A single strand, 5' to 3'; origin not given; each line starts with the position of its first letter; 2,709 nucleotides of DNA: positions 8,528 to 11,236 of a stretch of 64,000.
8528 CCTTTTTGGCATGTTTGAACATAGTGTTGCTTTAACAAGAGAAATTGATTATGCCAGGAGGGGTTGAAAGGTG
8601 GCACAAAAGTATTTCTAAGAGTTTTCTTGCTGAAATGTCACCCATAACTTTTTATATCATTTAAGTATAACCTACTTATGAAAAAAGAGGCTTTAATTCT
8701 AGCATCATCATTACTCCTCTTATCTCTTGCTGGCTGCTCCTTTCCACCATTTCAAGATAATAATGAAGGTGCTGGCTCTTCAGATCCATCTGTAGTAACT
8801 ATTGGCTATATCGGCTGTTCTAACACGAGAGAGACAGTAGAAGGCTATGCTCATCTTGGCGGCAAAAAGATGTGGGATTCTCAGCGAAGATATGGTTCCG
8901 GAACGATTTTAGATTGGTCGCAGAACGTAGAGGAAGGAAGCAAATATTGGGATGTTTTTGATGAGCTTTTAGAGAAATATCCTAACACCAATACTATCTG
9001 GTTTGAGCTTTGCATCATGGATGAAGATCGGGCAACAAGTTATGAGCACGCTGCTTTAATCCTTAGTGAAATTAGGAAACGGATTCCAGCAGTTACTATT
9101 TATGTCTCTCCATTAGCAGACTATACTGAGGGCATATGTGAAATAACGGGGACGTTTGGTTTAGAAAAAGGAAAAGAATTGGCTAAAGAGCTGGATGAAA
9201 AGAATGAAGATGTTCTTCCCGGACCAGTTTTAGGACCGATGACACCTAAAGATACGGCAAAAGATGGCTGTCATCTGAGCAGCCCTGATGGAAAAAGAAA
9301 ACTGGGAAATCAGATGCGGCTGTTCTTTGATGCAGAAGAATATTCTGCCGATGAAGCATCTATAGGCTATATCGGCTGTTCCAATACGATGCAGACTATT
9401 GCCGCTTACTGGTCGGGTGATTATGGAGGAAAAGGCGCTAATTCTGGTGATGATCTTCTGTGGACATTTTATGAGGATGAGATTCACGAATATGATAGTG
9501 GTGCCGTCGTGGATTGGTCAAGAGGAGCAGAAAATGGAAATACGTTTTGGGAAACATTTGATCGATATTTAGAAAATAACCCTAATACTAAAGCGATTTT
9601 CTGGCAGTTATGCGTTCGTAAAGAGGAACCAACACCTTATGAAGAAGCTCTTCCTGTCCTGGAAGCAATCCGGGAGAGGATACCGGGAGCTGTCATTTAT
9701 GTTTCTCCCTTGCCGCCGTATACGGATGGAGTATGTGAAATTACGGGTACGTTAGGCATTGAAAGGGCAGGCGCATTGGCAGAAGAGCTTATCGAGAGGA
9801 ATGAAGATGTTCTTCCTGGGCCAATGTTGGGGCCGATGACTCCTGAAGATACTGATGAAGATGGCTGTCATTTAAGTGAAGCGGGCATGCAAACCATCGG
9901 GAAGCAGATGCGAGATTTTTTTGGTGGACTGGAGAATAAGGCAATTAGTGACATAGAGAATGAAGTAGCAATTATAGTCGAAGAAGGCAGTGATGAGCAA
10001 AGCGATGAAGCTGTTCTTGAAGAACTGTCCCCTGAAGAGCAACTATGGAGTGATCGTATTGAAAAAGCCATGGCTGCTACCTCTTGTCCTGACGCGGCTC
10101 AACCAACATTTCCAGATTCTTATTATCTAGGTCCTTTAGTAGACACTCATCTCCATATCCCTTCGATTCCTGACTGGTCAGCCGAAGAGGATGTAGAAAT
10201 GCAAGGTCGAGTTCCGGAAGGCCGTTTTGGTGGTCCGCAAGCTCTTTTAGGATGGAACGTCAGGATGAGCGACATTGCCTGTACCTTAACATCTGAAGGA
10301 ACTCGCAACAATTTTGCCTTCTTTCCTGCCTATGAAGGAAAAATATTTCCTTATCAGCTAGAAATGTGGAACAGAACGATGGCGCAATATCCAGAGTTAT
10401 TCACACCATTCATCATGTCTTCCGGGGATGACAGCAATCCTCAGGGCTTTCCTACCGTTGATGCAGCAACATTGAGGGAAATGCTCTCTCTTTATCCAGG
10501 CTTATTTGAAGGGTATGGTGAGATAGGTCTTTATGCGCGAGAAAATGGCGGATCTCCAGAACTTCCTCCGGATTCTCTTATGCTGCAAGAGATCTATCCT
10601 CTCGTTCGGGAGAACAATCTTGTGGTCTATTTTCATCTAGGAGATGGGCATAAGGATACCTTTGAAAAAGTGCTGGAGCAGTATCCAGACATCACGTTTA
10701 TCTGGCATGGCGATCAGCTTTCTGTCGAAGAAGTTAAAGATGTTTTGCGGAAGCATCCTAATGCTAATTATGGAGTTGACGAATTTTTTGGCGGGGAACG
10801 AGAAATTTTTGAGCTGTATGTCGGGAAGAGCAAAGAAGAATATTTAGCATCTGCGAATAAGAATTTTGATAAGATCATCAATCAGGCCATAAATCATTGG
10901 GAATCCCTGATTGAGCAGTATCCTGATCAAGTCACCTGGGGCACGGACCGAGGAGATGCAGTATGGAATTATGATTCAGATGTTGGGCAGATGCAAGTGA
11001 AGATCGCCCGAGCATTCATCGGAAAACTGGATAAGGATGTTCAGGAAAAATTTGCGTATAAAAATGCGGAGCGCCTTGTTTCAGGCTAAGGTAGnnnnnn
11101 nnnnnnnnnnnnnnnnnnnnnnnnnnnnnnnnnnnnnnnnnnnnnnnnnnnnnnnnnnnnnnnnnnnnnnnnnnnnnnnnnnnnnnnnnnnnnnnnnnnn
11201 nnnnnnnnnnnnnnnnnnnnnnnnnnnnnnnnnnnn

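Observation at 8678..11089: Large lipoprotein with an internal tandem domain duplication fused to an amidohydrolase-like domain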

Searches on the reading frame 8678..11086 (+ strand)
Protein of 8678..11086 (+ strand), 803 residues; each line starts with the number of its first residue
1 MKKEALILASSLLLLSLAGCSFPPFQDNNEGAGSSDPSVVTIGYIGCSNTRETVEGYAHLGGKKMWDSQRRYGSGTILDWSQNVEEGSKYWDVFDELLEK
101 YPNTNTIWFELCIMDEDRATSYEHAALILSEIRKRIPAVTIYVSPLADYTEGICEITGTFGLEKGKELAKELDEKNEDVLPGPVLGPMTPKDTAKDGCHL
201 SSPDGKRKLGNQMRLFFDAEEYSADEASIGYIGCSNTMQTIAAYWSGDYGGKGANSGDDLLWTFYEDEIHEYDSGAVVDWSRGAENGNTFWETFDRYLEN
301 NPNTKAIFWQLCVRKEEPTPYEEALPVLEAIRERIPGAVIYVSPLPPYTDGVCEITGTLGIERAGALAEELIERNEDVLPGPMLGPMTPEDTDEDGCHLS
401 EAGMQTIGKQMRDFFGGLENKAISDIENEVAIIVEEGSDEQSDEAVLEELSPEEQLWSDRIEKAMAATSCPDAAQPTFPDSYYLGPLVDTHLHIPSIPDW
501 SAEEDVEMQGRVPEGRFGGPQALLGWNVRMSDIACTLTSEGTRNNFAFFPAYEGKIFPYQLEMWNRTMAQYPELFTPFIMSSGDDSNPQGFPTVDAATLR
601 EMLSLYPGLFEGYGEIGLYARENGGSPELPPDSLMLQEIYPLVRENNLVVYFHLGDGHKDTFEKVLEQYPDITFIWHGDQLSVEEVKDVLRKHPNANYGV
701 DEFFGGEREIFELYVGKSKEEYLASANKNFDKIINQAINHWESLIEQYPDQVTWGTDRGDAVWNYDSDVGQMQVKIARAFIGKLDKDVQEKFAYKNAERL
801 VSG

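Call 3: search_protein_families(library=pfam, proteins=[window:8678-11086:+], max_evalue=10)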
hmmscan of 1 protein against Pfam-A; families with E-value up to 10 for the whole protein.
window:8678-11086:+ (803 aa): 3 families
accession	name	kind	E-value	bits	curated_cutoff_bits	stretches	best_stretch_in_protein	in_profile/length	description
PF04909.20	Amidohydro_2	-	3.7e-08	33.9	26.4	1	616-800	110-286/289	Amidohydrolase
PF13174.12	TPR_6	-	6.8e-05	23.7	26.3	1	723-750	6-32/33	Tetratricopeptide repeat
PF13428.12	TPR_14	-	0.0023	18.9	23.5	0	91-112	21-42/44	Tetratricopeptide repeat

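Call 4: search_protein_families(library=ncbifam, proteins=[window:8678-11086:+], max_evalue=10)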
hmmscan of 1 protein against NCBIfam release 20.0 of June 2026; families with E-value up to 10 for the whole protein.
window:8678-11086:+ (803 aa): 1 family
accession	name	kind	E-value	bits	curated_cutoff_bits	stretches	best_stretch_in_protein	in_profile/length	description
NF009349.0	PRK12708.1-1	equivalog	0.14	12.8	141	1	370-413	3-46/97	peptidoglycan hydrolase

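Call 7: search_solved_structures(query=window:8678-11086:+, max_evalue=10, show_alignments=2)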
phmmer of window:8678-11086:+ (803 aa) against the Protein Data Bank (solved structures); distinct sequences matched with E-value up to 10: 3.
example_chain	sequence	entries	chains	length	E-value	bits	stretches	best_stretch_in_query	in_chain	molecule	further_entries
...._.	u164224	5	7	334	0.26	12.6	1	606-676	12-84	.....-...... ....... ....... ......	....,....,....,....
1buc_A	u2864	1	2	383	0.77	11.1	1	241-283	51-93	BUTYRYL-COA DEHYDROGENASE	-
4imi_B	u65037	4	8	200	1.1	10.5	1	31-103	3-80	CG14216 | LD40846p | Ssu72 ortholog, LD40846p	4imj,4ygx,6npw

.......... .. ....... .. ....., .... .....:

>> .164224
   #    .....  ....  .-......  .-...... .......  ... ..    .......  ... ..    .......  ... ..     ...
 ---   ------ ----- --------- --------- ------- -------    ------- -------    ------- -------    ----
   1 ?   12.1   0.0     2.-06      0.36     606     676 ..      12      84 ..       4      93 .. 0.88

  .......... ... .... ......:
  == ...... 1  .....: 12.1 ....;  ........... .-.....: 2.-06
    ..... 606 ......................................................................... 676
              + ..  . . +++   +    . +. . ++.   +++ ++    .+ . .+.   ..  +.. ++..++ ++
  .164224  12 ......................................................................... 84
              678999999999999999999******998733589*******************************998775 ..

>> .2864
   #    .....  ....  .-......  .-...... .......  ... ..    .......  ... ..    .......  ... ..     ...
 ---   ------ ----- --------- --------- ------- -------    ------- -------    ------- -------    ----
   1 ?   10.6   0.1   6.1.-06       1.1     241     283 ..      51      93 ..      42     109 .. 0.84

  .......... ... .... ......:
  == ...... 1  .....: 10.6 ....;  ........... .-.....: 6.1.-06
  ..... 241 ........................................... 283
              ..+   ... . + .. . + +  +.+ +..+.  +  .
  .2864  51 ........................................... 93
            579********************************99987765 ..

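Call 8: find_homologous_proteins(query=window:8678-11086:+, max_evalue=0.001)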
Query window:8678-11086:+ (803 aa): 45 proteins with E <= 0.001 among 8000 candidates.
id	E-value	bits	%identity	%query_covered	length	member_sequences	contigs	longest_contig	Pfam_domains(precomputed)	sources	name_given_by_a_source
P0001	0.0e+0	1884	100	100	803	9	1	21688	PF04909.21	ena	-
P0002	0.0e+0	1324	73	95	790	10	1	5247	PF04909.21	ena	-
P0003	0.0e+0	1320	88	79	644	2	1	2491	-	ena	-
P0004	0.0e+0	1316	72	95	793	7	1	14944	-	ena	-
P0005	0.0e+0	1314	70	100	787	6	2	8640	-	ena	-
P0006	0.0e+0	1313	70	100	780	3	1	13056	PF04909.21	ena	-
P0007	0.0e+0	1298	71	97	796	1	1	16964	PF04909.21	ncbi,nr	ncbi:amidohydrolase family protein [Candidatus Woesearchaeota archaeon]|nr:amidohydrolase family pro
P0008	0.0e+0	1247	66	100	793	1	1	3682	-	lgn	-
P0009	0.0e+0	1236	65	100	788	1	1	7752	-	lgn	-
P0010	0.0e+0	1209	65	100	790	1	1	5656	-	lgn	-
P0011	0.0e+0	1161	69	92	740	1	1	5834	-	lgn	-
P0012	2.4e-274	931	62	72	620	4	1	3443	PF04909.21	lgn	-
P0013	3.6e-274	930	72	68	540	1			-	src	-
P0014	7.3e-265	899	58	72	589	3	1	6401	-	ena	-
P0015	4.5e-261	887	54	96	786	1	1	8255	PF04909.21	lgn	-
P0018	4.5e-241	821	62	72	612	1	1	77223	PF04909.21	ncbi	-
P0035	1.2e-186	641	51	43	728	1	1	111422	PF04909.21,PF00395.26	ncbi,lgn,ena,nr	ncbi:MAG: amidase [Candidatus Peregrinibacteria bacterium Gr01-1014_25]|nr:MAG: amidase [Candidatus 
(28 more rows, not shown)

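Call 38: find_encoding_contigs(protein=P0018, flank=6000, max_places=2)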
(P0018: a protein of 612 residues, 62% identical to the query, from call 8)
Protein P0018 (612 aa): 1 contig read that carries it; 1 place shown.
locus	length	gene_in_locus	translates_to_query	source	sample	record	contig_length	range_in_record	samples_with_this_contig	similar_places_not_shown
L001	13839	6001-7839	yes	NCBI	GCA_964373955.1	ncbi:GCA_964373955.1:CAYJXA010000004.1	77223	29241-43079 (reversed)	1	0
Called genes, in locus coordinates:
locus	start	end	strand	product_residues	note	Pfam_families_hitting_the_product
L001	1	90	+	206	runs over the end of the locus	PF00406:ADK, PF13207:AAA_17, PF13238:AAA_18, PF05191:ADK_lid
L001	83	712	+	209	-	PF00702:Hydrolase, PF06888:Put_Phosphatase (faint), PF12710:HAD, PF13419:HAD_2 (faint), PF08282:Hydrolase_3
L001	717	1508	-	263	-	PF02535:Zip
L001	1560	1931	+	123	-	PF01475:FUR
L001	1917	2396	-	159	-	-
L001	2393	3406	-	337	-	PF01142:TruD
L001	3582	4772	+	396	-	-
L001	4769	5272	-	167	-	-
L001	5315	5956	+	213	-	-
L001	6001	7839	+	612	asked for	PF04909:Amidohydro_2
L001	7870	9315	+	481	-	-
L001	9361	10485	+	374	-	PF17773:UPF0176_N, PF00581:Rhodanese, PF12368:Rhodanese_C, PF16325:Peptidase_U32_C (faint)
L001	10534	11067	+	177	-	PF04542:Sigma70_r2, PF08281:Sigma70_r4_2, PF04545:Sigma70_r4 (weak)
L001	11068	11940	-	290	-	-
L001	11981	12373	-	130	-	PF00293:NUDIX, PF14815:NUDIX_4 (weak)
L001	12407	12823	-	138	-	PF08570:DUF1761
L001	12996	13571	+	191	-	-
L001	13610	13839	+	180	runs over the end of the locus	PF01596:Methyltransf_3, PF13847:Methyltransf_31 (weak), PF13578:Methyltransf_24, PF13649:Methyltransf_25 (weak)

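Call 39: find_encoding_contigs(protein=P0035, flank=6000, max_places=2)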
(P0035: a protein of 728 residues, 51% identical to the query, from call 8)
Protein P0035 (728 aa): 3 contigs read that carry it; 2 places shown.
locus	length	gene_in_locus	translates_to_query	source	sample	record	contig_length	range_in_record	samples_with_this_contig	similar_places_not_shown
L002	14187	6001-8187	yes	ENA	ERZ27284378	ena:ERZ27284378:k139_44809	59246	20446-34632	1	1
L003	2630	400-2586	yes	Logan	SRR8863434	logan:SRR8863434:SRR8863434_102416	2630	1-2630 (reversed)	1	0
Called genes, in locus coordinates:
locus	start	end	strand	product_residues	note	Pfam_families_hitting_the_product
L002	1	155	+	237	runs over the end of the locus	-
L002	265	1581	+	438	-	PF04542:Sigma70_r2, PF04545:Sigma70_r4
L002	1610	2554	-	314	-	PF04389:Peptidase_M28 (weak)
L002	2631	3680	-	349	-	-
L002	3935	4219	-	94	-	-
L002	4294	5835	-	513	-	-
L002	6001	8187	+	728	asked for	PF00395:SLH, PF04909:Amidohydro_2 (weak)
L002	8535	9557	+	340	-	PF04794:YdjC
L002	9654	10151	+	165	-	PF01641:SelR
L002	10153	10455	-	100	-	-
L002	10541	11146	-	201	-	PF00230:MIP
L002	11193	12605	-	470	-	PF04542:Sigma70_r2, PF04545:Sigma70_r4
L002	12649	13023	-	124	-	PF04020:Phage_holin_4_2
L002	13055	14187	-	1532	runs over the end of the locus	PF00133:tRNA-synt_1, PF09334:tRNA-synt_1g (faint), PF00300:His_Phos_1, PF00133:tRNA-synt_1, PF08264:Anticodon_1, PF19302:DUF5915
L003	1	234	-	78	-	?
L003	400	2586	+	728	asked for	PF00395:SLH, PF04909:Amidohydro_2 (weak)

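Call 42: predict_structure(alignment_id=A2)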
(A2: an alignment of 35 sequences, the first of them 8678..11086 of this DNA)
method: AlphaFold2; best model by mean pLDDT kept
length: 803 residues; sequences in the alignment: 35
mean_pLDDT: 84.3   pTM: 0.50
mean pLDDT of the five models: 84.3, 82.9, 82.7, 82.5, 81.5
residues with pLDDT >= 90: 404; 70-90: 288; 50-70: 62; < 50: 49
segments of 3 or more residues with pLDDT < 50: 22-34, 223-225, 250-257, 426-449
pLDDT, mean of each block of 10 residues (from residue 1): 82 78 41 64 93 90 84 77 83 92 96 93 97 96 93 88 95 94 89 88 85 83 63 91 76 53 81 87 89 85 87 92 96 90 91 85 95 94 93 88 92 79 49 36 39 82 91 82 96 89 79 82 93 93 93 65 88 93 65 77 75 76 70 90 92 86 96 88 91 96 72 86 93 91 96 91 90 94 97 96 75
secondary structure, 60 per line:
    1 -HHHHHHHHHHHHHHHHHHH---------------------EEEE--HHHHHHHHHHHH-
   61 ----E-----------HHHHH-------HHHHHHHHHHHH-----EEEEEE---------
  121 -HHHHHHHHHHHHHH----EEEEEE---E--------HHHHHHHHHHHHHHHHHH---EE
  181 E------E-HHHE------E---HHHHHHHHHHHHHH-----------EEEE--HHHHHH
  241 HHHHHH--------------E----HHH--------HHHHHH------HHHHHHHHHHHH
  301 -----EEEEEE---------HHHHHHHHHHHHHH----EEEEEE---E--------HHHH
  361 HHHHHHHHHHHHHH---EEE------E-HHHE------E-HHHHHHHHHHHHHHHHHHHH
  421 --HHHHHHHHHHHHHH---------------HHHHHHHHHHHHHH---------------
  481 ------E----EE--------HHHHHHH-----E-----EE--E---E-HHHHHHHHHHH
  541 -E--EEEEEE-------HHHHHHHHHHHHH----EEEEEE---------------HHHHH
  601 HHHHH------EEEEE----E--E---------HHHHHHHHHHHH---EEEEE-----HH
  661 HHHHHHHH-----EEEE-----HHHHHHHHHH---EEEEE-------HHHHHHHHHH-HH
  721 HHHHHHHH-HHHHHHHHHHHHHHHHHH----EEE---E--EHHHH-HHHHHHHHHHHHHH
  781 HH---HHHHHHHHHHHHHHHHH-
elements in order (helices of 4 or more, strands of 3 or more residues): H2-20 E42-45 H48-59 H77-81 H89-100 E106-111 H122-135 E140-145 H158-175 E179-181 H204-217 E229-232 H235-246 H277-282 H289-300 E306-311 H321-334 E339-344 H357-374 E378-380 H401-420 H423-436 H452-465 H502-508 H530-540 E545-550 H558-570 E575-580 H596-605 E612-616 H634-645 E649-653 H659-668 E674-677 H683-692 E696-700 H708-717 H719-728 H730-747 E752-754 H762-765 H767-782 H786-802

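Call 44: fold_search(model_id=the predicted structure, library=pdb)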
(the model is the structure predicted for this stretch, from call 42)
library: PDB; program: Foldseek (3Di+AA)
matches with E <= 10: 1323; with E <= 0.001: 38
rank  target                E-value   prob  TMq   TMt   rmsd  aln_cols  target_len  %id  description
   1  4i6k                  1.1e-05  1.00  0.25  0.66   6.1       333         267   13  Crystal structure of probable 2-PYRONE-4,6-DICARBOXYLIC ACID HYDROLASE ABAYE1769 (TARGET EFI-505029) from Acinetobacter  (released 2012-12-12)
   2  3s4t_E                1.5e-05  1.00  0.21  0.45  10.0       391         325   11  Crystal structure of putative amidohydrolase-2 (EFI-target 500288)from Polaromonas sp. JS666 (released 2011-08-24)
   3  3s4t_B                2.5e-05  1.00  0.22  0.48   8.3       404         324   10  Crystal structure of putative amidohydrolase-2 (EFI-target 500288)from Polaromonas sp. JS666 (released 2011-08-24)
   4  4qro_G                2.5e-05  1.00  0.21  0.46  12.0       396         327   11  CRYSTAL STRUCTURE of DIHYDROXYBENZOIC ACID DECARBBOXYLASE BPRO_2061 (TARGET EFI-500288) FROM POLAROMONAS SP. JS666 WIT (released 2014-08-06)
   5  3s4t_A                2.8e-05  1.00  0.21  0.45  12.8       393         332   10  Crystal structure of putative amidohydrolase-2 (EFI-target 500288)from Polaromonas sp. JS666 (released 2011-08-24)
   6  2dvt_B                2.8e-05  1.00  0.20  0.42  13.4       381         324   13  Crystal Structure of 2,6-Dihydroxybenzoate Decarboxylase from Rhizobium (released 2006-09-19)
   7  3s4t_G                3.4e-05  1.00  0.21  0.46  13.2       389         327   10  Crystal structure of putative amidohydrolase-2 (EFI-target 500288)from Polaromonas sp. JS666 (released 2011-08-24)
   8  3s4t_C                3.6e-05  1.00  0.21  0.45  12.3       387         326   11  Crystal structure of putative amidohydrolase-2 (EFI-target 500288)from Polaromonas sp. JS666 (released 2011-08-24)
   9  3pnu_A                3.8e-05  1.00  0.24  0.50   7.7       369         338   12  2.4 Angstrom Crystal Structure of Dihydroorotase (pyrC) from Campylobacter jejuni. (released 2010-12-01)
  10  2dvt_A                4.7e-05  1.00  0.20  0.41  13.4       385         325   12  Crystal Structure of 2,6-Dihydroxybenzoate Decarboxylase from Rhizobium (released 2006-09-19)
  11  4qro_E                5.2e-05  1.00  0.21  0.45  12.3       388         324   11  CRYSTAL STRUCTURE of DIHYDROXYBENZOIC ACID DECARBBOXYLASE BPRO_2061 (TARGET EFI-500288) FROM POLAROMONAS SP. JS666 WIT (released 2014-08-06)
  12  4dlf                  5.7e-05  1.00  0.26  0.61   6.6       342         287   10  Crystal structure of an amidohydrolase (COG3618) from burkholderia multivorans (TARGET EFI-500235) with bound ZN, space  (released 2012-02-29)
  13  4inf_A                6.3e-05  1.00  0.23  0.46  11.6       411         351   12  Crystal structure of amidohydrolase saro_0799 (target efi-505250) from novosphingobium aromaticivorans dsm 12444 with  (released 2013-01-16)
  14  2dvu_C                6.7e-05  1.00  0.20  0.42  14.1       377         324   13  Crystal Structure of 2,6-Dihydroxybenzoate Decarboxylase Complexed with 2,6-Dihydroxybenzoate (released 2006-09-19)
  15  7a19_A                7.4e-05  1.00  0.22  0.45  12.1       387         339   12  2,3-Dihydroxybenzoate Decarboxylase of Aspergillus oryzae (released 2020-10-21)
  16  4do7_A                7.8e-05  1.00  0.26  0.62   6.6       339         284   10  Crystal structure of an amidohydrolase (cog3618) from burkholderia multivorans (target efi-500235) with bound zn, spac (released 2012-02-29)
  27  6uvz_A                2.4e-04  1.00  0.21  0.56   7.4       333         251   14  Amidohydrolase 2 from Bifidobacterium longum subsp. infantis (released 2020-02-26)
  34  6uvz_B                4.9e-04  1.00  0.20  0.55   9.4       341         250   11  Amidohydrolase 2 from Bifidobacterium longum subsp. infantis (released 2020-02-26)
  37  4mup_A                9.5e-04  1.00  0.26  0.63   6.1       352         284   15  Crystal structure of Agrobacterium tumefaciens ATU3138 (EFI target 505157), apo structure (released 2014-01-29)
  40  6uvz_E                1.2e-03  1.00  0.18  0.46  10.2       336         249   12  Amidohydrolase 2 from Bifidobacterium longum subsp. infantis (released 2020-02-26)
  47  1zzm                  2.8e-03  1.00  0.20  0.53   7.3       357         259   13  Crystal structure of YJJV, TATD Homolog from Escherichia coli k12, at 1.8 A resolution (released 2005-06-28)
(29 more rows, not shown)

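Call 45: search_solved_structures(query=A2, max_evalue=1, show_alignments=4)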
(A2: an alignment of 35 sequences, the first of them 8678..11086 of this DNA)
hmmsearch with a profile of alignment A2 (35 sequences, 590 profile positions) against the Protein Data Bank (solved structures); distinct sequences matched with E-value up to 1: 1.
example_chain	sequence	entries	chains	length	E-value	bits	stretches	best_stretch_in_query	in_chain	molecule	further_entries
6af0_A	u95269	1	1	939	0.39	12.3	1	73-138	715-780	Ctr9 protein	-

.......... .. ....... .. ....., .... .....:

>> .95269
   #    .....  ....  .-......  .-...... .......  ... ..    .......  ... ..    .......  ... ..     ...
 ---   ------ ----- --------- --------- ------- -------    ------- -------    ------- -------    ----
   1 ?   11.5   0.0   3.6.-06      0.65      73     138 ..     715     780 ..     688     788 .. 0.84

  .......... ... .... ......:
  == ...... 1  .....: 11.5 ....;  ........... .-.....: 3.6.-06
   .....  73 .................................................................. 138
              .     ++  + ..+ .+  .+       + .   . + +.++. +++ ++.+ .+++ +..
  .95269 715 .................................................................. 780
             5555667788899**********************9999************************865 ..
